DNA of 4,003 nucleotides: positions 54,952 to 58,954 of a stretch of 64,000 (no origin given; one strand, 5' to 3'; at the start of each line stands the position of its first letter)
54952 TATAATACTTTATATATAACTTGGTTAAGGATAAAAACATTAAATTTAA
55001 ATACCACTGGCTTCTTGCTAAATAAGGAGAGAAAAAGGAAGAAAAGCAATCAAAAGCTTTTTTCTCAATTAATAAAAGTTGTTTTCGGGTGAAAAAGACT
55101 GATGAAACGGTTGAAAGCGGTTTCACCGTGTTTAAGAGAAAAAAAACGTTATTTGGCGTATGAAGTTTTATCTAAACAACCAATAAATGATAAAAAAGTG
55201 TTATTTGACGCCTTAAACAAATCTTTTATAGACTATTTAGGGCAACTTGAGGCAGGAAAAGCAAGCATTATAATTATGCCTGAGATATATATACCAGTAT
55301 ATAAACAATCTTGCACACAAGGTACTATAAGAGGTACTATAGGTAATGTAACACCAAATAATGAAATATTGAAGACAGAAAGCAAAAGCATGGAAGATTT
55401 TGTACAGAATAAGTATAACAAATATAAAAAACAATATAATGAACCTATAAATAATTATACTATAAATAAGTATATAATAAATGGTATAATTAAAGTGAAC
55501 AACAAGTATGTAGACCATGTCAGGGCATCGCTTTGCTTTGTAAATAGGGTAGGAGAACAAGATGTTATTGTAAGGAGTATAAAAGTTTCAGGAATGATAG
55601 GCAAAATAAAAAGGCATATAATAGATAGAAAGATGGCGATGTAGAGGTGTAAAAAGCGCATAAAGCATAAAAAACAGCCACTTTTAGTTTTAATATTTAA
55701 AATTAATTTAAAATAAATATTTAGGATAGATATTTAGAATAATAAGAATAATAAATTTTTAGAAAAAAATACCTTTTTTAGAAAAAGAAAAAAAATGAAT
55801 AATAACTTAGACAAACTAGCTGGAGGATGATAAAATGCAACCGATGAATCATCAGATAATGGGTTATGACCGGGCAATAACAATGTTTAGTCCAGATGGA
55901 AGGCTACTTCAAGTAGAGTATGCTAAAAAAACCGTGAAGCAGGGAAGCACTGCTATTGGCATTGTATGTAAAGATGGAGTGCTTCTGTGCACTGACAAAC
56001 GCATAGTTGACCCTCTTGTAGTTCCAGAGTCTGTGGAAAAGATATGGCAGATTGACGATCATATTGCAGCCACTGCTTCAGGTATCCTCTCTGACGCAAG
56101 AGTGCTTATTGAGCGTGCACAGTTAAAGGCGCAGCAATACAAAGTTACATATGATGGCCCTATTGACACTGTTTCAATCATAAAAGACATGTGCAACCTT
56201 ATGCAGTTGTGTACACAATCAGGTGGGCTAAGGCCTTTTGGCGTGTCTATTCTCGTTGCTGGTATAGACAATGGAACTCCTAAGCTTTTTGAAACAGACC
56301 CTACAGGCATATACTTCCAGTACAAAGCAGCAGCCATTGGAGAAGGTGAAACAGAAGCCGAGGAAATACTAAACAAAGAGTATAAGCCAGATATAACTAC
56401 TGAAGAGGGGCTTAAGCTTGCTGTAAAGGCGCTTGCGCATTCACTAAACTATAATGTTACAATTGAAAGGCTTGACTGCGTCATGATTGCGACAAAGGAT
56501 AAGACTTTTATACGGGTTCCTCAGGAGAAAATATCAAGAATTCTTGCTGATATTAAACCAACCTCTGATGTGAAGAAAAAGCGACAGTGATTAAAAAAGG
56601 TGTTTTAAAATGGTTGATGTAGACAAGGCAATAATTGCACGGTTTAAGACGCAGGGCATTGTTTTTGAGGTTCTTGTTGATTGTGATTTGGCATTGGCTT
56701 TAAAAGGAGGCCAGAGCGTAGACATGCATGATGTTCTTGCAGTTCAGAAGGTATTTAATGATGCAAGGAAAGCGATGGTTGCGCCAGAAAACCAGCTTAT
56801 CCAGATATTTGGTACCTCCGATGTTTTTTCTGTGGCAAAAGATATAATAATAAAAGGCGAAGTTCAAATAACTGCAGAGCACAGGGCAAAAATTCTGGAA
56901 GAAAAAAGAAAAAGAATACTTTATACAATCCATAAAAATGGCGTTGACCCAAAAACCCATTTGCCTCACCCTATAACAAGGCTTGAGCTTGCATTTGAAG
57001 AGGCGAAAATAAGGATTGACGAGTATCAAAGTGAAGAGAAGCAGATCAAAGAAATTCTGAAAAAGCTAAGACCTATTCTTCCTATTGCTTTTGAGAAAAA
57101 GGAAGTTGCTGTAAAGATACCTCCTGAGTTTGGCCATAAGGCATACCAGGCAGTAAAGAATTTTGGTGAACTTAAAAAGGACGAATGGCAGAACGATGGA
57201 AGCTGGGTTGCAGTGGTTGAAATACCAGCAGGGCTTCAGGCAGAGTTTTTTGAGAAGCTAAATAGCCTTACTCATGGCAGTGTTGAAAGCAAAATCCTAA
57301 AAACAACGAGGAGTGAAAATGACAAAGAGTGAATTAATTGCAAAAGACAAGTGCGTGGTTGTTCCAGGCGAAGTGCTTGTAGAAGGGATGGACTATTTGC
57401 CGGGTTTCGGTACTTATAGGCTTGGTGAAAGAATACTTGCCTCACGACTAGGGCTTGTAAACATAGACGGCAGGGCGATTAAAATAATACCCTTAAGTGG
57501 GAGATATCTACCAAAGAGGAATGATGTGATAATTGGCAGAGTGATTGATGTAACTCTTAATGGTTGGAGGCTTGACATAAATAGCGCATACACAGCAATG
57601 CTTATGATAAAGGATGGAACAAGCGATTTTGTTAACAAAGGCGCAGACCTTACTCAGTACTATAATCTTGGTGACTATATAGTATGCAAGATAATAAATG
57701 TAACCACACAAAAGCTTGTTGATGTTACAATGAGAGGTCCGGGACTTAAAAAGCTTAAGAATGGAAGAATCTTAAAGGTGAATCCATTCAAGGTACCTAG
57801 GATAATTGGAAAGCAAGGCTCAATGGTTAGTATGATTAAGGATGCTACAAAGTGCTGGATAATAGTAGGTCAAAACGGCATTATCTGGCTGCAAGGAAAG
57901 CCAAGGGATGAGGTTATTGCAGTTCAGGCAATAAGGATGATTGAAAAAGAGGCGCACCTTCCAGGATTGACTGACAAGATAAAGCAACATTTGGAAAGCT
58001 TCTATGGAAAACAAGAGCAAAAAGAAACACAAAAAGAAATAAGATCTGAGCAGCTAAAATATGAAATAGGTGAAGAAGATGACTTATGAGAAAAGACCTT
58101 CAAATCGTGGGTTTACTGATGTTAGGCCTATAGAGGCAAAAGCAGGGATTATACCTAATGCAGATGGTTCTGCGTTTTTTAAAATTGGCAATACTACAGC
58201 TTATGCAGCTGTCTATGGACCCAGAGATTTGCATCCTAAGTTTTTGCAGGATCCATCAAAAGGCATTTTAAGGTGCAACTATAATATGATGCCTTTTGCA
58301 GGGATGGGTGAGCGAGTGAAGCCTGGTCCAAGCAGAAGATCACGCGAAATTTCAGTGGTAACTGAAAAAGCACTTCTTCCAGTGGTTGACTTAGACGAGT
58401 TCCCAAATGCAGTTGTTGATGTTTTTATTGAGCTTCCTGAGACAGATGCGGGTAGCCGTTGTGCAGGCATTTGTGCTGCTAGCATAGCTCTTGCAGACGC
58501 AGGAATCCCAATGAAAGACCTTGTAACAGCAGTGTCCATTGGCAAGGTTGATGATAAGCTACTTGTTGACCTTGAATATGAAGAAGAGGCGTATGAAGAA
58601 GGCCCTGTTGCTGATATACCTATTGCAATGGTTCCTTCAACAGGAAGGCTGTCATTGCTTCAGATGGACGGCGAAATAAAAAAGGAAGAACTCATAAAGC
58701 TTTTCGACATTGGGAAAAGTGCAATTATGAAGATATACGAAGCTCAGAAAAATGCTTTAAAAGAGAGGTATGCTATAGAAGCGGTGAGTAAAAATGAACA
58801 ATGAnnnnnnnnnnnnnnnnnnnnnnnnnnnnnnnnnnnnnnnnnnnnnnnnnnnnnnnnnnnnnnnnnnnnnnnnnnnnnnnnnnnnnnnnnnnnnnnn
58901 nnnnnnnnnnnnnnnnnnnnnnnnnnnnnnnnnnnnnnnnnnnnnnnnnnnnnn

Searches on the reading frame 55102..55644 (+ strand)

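Call 54: search_protein_families(library=pfam, proteins=[window:55102-55644:+], max_evalue=0.00001)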
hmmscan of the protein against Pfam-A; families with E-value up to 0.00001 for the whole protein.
window:55102-55644:+ (180 aa): 1 family
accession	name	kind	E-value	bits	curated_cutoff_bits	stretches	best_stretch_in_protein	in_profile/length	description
PF01900.24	RNase_P_Rpp14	-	7.7e-13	48.9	23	1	126-174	56-104/104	Rpp14/Pop5 family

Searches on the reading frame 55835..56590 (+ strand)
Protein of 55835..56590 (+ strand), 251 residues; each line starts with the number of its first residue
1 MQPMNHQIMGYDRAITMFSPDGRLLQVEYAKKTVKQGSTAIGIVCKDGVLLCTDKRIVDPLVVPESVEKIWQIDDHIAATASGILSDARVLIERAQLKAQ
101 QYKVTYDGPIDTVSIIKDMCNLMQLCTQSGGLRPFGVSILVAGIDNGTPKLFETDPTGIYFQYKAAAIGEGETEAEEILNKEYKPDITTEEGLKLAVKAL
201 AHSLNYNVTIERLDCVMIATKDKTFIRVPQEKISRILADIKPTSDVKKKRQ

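Call 8: search_protein_families(library=pfam, proteins=[window:55835-56590:+])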
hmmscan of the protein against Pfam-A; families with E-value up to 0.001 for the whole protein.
window:55835-56590:+ (251 aa): 2 families
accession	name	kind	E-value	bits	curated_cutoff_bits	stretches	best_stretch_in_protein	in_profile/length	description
PF00227.31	Proteasome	-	8.1e-56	189.1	22.4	1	34-214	1-185/189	Proteasome subunit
PF10584.14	Proteasome_A_N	-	1.4e-12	47.5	27.7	1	11-32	1-22/23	Proteasome subunit A N-terminal signature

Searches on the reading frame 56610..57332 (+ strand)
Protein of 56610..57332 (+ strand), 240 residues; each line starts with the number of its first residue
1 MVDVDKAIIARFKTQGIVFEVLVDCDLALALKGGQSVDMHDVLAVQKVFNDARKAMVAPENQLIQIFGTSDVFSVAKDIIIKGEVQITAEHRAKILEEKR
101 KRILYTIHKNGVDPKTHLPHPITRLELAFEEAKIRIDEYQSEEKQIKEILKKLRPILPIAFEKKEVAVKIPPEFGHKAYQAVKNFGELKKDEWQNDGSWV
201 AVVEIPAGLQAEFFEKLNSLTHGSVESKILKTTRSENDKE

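Call 8: search_protein_families(library=pfam, proteins=[window:56610-57332:+])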
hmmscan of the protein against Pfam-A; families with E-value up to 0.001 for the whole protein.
window:56610-57332:+ (240 aa): 3 families
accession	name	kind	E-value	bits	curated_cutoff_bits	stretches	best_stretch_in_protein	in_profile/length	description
PF20268.4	SBDS_C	-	5.3e-21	74.7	27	1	165-231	2-70/71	SBDS protein, C-terminal domain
PF01172.24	SBDS_N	-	9e-20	70.8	24.6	1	7-92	2-87/88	Shwachman-Bodian-Diamond syndrome (SBDS) N-terminal domain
PF09377.16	SBDS_domain_II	-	1.1e-17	64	27.2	1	101-162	1-62/62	SBDS protein, domain II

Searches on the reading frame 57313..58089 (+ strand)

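Call 8: search_protein_families(library=pfam, proteins=[window:57313-58089:+])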
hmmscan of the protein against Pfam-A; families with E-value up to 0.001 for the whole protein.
window:57313-58089:+ (258 aa): 5 families
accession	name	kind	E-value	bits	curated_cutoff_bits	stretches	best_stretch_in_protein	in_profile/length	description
PF21266.3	RRP4_S1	-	6.6e-10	39.5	27.3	1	64-100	1-37/73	RRP4, S1 domain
PF22625.2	ECR1_N_2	-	5.2e-07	29.8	27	1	15-61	3-50/51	Exosome RNA binding protein RRP4 N-terminal domain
PF00013.35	KH_1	-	7.4e-07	29.3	21.5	1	154-204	4-61/66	KH domain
PF15985.11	KH_6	-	1.1e-06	29.3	27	1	151-196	1-44/47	KH domain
PF14382.12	ECR1_N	-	2.3e-06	27.7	27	1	15-52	1-38/38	Exosome complex exonuclease RRP4 N-terminal region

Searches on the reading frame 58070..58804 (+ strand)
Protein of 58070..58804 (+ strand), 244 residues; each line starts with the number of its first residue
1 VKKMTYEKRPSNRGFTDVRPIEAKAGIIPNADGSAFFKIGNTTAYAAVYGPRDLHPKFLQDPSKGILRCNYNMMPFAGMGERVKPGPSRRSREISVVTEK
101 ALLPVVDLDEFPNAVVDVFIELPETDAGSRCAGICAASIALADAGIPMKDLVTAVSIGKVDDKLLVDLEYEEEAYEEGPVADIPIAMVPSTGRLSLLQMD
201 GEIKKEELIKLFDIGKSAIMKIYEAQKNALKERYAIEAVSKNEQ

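Call 8: search_protein_families(library=pfam, proteins=[window:58070-58804:+])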
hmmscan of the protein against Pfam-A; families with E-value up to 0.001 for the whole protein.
window:58070-58804:+ (244 aa): 2 families
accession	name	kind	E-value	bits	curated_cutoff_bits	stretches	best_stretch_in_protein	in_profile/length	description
PF01138.27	RNase_PH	-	1.8e-30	106.5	25.5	1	18-147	2-130/130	3' exoribonuclease family, domain 1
PF03725.20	RNase_PH_C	-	2.5e-11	43.8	20.8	1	150-217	1-66/67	3' exoribonuclease family, domain 2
